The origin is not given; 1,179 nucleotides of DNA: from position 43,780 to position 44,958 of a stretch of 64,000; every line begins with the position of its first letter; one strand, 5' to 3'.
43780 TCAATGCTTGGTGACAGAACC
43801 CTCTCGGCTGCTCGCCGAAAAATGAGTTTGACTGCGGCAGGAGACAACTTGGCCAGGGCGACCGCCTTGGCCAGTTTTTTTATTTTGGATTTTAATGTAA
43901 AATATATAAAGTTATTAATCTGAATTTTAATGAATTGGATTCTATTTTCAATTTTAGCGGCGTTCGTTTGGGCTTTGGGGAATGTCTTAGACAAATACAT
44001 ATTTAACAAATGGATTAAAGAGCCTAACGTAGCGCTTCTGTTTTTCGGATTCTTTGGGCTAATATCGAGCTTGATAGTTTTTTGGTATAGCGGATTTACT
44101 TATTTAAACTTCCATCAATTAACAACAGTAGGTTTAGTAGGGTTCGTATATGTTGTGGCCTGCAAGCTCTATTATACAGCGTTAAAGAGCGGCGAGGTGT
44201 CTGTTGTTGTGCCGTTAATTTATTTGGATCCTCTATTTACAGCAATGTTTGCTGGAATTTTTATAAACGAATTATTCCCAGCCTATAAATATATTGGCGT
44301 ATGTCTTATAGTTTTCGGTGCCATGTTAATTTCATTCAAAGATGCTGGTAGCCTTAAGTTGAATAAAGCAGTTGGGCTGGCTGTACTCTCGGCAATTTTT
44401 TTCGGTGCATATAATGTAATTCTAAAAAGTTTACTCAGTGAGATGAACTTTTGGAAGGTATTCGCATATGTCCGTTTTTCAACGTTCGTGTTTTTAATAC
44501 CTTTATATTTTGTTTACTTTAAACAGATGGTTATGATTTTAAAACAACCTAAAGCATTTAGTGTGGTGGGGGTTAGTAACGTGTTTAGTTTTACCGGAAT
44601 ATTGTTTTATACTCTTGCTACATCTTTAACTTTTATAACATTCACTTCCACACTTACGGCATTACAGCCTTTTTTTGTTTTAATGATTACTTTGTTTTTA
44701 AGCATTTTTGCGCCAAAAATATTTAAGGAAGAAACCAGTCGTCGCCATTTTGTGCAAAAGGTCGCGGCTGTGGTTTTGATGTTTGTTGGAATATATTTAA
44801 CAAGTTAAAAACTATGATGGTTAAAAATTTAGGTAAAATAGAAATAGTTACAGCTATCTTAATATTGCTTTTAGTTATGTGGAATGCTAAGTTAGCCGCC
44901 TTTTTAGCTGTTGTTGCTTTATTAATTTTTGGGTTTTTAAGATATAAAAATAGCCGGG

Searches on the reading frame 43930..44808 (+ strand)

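Call 62: search_protein_families(library=pfam, proteins=[window:43930-44808:+])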
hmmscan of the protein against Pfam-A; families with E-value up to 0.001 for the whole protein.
window:43930-44808:+ (292 aa): 2 families
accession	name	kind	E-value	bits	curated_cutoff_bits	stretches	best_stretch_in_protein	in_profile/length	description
PF00892.27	EamA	-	4.6e-19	69.5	28.2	1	2-135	2-134/135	EamA-like transporter family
PF03151.22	TPT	-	8.5e-06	25.8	30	1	16-228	16-232/291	Triose-phosphate Transporter family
